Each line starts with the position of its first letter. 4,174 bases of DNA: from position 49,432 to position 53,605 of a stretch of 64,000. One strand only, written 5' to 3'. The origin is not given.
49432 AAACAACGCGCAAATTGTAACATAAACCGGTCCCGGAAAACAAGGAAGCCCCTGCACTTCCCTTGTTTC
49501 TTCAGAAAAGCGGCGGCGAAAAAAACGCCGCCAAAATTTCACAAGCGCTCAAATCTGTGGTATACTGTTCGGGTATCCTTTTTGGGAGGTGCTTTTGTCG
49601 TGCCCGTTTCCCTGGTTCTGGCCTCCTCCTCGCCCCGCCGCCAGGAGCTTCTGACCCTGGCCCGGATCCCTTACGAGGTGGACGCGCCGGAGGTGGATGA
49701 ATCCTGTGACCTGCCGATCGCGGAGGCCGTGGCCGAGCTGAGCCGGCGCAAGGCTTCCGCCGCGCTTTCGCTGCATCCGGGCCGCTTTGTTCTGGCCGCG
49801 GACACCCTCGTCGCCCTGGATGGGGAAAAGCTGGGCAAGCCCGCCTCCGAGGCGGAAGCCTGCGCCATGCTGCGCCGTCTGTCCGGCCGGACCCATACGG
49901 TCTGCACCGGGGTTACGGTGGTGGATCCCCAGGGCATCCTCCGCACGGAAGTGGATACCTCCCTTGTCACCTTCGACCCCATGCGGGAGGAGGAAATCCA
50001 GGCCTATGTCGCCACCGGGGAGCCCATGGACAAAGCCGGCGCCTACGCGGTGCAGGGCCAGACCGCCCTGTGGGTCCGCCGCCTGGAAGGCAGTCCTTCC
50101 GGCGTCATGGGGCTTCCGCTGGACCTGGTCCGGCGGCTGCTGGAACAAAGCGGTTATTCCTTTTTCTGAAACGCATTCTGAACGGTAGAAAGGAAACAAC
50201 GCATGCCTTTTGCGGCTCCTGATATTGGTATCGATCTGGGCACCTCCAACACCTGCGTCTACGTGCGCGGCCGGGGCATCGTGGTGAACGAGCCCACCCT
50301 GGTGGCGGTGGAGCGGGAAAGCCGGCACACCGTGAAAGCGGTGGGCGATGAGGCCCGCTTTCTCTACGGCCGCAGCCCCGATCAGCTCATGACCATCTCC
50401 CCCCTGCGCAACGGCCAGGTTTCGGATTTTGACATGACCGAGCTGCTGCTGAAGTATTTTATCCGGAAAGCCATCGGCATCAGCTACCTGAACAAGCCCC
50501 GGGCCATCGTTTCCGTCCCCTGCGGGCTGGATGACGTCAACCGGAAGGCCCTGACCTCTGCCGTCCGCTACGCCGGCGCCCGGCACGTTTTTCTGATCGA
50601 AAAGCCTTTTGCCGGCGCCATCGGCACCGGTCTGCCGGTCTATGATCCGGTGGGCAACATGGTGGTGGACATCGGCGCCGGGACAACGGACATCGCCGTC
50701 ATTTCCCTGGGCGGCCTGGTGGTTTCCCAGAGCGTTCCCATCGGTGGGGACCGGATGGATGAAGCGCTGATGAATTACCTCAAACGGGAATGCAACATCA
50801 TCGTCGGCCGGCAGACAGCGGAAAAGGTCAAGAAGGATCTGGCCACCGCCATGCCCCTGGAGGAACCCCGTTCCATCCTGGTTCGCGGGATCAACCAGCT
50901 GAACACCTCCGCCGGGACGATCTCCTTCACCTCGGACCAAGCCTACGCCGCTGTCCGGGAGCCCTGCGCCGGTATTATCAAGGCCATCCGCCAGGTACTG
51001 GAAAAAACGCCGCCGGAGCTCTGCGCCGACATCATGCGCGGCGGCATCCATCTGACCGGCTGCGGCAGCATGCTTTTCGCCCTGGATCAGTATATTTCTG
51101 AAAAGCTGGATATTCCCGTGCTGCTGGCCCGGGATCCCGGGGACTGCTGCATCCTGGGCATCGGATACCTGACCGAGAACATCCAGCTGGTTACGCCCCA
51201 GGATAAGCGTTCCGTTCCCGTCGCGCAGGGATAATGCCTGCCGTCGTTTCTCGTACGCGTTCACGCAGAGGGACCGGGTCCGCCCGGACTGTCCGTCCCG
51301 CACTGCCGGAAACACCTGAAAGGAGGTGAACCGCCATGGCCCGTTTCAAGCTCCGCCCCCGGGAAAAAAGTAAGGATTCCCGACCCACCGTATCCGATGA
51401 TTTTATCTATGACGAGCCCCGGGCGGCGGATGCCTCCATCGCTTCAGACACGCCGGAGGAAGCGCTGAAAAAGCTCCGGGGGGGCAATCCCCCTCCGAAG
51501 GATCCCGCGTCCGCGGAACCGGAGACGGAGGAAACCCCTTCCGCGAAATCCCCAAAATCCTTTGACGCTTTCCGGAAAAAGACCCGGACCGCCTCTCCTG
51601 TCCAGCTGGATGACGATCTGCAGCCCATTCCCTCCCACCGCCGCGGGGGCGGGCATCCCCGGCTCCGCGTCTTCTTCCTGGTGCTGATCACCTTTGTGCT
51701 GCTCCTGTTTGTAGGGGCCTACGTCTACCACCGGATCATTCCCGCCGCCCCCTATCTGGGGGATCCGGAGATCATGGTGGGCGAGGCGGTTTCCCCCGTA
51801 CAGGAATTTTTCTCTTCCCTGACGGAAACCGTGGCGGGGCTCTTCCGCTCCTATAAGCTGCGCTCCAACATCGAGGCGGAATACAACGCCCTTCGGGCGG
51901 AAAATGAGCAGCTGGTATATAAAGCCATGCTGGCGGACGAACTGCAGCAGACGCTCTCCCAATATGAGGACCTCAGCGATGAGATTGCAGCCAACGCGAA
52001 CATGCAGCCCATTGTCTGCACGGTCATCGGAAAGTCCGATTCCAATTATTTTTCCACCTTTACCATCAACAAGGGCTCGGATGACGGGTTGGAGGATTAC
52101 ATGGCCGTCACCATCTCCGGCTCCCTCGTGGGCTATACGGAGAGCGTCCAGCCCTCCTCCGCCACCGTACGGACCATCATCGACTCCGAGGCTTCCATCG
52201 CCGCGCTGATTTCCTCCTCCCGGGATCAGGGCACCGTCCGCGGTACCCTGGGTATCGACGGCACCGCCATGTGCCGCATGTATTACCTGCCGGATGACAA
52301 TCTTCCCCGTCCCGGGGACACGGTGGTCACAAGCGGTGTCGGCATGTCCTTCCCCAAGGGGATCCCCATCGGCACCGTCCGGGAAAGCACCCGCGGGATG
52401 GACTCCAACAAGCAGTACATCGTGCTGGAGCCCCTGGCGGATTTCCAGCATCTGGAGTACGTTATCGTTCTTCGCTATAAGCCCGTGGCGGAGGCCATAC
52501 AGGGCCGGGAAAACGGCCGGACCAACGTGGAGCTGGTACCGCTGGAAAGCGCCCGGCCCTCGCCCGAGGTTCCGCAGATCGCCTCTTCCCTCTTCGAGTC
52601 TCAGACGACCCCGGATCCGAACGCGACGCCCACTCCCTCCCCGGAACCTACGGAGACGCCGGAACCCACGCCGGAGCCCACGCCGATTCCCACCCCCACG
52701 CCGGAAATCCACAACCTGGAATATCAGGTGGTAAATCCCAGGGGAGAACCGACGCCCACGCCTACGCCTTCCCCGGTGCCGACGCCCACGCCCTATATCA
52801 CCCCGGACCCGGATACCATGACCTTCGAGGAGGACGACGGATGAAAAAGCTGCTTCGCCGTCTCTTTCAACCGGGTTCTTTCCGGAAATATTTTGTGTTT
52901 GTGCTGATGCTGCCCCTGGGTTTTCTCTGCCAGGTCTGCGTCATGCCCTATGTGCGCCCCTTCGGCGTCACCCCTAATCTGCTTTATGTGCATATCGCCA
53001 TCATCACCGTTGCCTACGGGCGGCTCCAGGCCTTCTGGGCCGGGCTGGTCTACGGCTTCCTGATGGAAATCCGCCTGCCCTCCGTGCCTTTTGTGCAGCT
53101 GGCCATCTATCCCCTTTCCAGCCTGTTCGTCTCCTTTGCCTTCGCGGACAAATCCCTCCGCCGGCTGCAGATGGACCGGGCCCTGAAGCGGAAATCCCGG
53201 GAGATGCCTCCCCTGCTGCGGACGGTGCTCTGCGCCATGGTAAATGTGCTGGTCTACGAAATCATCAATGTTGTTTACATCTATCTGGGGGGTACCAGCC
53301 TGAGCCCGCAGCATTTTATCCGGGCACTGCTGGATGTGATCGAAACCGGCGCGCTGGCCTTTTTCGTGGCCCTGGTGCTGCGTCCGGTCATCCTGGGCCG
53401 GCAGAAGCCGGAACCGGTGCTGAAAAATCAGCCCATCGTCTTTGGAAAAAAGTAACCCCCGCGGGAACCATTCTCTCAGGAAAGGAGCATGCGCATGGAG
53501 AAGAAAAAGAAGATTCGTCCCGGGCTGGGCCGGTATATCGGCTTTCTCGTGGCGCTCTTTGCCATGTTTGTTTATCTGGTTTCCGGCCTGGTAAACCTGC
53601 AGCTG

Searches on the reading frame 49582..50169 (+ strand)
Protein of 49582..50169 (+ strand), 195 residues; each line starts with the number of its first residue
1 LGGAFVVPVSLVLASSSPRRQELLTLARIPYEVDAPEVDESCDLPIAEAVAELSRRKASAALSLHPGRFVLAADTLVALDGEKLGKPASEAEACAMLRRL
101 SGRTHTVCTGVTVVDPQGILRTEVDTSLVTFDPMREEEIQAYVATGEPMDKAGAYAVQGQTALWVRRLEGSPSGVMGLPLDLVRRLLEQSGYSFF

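Call 4: search_protein_families(library=ncbifam, proteins=[window:49582-50169:+])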
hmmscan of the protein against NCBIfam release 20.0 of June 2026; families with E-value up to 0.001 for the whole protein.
window:49582-50169:+ (195 aa): 14 families
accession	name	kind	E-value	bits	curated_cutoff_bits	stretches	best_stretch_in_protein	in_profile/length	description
NF010942.0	PRK14362.1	equivalog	6.9e-51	172.5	290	1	3-191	6-199/210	Maf-like protein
NF010948.0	PRK14368.1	equivalog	4.6e-50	169.7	291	1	10-187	6-186/193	Maf-like protein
TIGR00172.1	maf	subfamily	3.2e-49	167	117.15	1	9-187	3-184/185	Maf family nucleotide pyrophosphatase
NF010941.0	PRK14361.1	equivalog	7.7e-46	156.1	272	1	10-194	7-191/194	Maf-like protein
NF003403.0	PRK04694.1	equivalog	1.4e-41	142.4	300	1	11-188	2-185/190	Maf-like protein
NF010943.0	PRK14363.1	equivalog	7.3e-40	136.7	273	1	10-192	2-185/204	Maf-like protein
NF010945.0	PRK14365.1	equivalog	8.4e-40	136.4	273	1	11-195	4-192/197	Maf-like protein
NF010944.0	PRK14364.1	equivalog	4.8e-39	133.8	311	1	13-187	1-176/181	Maf-like protein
NF000867.0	PRK00078.1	equivalog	2.5e-38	131.7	249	1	10-191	2-189/192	Maf-like protein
NF002401.0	PRK01441.1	equivalog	1.6e-36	125.8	317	1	10-193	6-198/207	Maf-like protein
NF010947.0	PRK14367.1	equivalog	3.7e-36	124.2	315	1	11-192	4-193/202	Maf-like protein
NF010946.0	PRK14366.1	equivalog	4.6e-33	114.3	284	1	10-187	6-186/195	Maf-like protein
NF003141.0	PRK04056.1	equivalog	3e-20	72.6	161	1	11-187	2-180/181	septum formation inhibitor Maf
NF002690.0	PRK02478.1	equivalog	9e-19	67.8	269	1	9-186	3-191/199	Maf-like protein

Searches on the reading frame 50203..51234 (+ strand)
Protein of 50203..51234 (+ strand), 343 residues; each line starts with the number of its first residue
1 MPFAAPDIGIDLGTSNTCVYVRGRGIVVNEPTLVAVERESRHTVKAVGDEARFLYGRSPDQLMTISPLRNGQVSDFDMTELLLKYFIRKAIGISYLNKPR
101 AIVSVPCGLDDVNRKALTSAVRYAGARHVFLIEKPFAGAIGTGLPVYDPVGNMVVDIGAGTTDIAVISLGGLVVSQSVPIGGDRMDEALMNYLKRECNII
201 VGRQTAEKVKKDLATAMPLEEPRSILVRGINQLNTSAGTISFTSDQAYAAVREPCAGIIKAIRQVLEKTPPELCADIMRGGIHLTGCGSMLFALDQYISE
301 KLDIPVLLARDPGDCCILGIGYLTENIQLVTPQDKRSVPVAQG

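Call 3: search_protein_families(library=pfam, proteins=[window:50203-51234:+])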
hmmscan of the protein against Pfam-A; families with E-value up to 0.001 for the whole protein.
window:50203-51234:+ (343 aa): 4 families
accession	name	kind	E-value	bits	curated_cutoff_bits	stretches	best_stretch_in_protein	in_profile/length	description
PF06723.19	MreB_Mbl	-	1.4e-110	369.6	27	1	7-329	3-324/327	MreB/Mbl protein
PF00012.26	HSP70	-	9.6e-14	50.9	20.6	1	95-199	128-240/599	Hsp70 protein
PF14450.12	FtsA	-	4e-10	40.6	31.8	1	153-226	1-68/127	Cell division protein FtsA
PF00022.25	Actin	-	6.1e-07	28.8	27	1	31-198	31-193/410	Actin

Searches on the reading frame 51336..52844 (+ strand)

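Call 3: search_protein_families(library=pfam, proteins=[window:51336-52844:+])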
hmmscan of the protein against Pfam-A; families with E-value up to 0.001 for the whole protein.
window:51336-52844:+ (502 aa): 1 family
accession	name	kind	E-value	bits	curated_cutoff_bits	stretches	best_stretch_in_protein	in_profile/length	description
PF04085.20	MreC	-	7.3e-40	136.6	28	1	230-379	1-146/147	Rod shape-determining protein MreC, barrel core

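Call 4: search_protein_families(library=ncbifam, proteins=[window:51336-52844:+])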
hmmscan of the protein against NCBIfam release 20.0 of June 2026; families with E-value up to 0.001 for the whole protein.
window:51336-52844:+ (502 aa): 16 families
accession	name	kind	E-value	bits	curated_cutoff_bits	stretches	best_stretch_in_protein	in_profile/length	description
NF010519.0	PRK13922.13-4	equivalog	4.7e-28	98.4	505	1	150-488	46-374/406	rod shape-determining protein MreC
NF010532.0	PRK13922.9-3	equivalog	2.8e-27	95.5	243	1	166-388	50-269/280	rod shape-determining protein MreC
TIGR00219.1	mreC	equivalog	2.4e-26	92.5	92.75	1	160-381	52-273/283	rod shape-determining protein MreC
NF010520.0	PRK13922.13-5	equivalog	2e-25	89.6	343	1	111-380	8-261/263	rod shape-determining protein MreC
NF010512.0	PRK13922.12-1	equivalog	2.3e-24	86.1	336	1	146-381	43-267/287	rod shape-determining protein MreC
NF010527.0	PRK13922.6-2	equivalog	4.1e-24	85.2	289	1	217-381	87-246/249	rod shape-determining protein MreC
NF010533.0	PRK13922.9-5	equivalog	2e-23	83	384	1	142-444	48-337/345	rod shape-determining protein MreC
NF010524.0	PRK13922.14-4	equivalog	4.4e-17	62.1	332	1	145-379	34-268/270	rod shape-determining protein MreC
NF010510.0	PRK13922.11-5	equivalog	4.8e-16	58.7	415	1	150-421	43-302/334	rod shape-determining protein MreC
NF010508.0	PRK13922.11-1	equivalog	9.7e-11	41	648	1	322-447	243-366/369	rod shape-determining protein MreC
NF010513.0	PRK13922.12-3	equivalog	2.7e-10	40.1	380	1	151-389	64-287/305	rod shape-determining protein MreC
NF010518.0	PRK13922.13-3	equivalog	1.3e-09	37.7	385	1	139-378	39-289/295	rod shape-determining protein MreC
NF010514.0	PRK13922.12-4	equivalog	4.3e-09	36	337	1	161-353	66-253/276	rod shape-determining protein MreC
NF010507.0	PRK13922.10-6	equivalog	2.5e-05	24.1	219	1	317-379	188-248/252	rod shape-determining protein MreC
NF010536.0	PRK13923.2-1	equivalog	7.1e-05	22.6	271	1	239-379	50-187/210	putative spore coat protein regulator protein YlbO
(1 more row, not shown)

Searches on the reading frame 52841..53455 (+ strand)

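Call 3: search_protein_families(library=pfam, proteins=[window:52841-53455:+])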
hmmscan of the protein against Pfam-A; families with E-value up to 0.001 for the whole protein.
window:52841-53455:+ (204 aa): 0 families

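Call 4: search_protein_families(library=ncbifam, proteins=[window:52841-53455:+])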
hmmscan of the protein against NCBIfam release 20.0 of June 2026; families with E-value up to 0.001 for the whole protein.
window:52841-53455:+ (204 aa): 1 family
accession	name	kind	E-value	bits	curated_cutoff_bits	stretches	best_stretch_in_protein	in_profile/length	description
TIGR03426.1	shape_MreD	equivalog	1.9e-07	31.1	34.85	1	17-82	3-68/154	rod shape-determining protein MreD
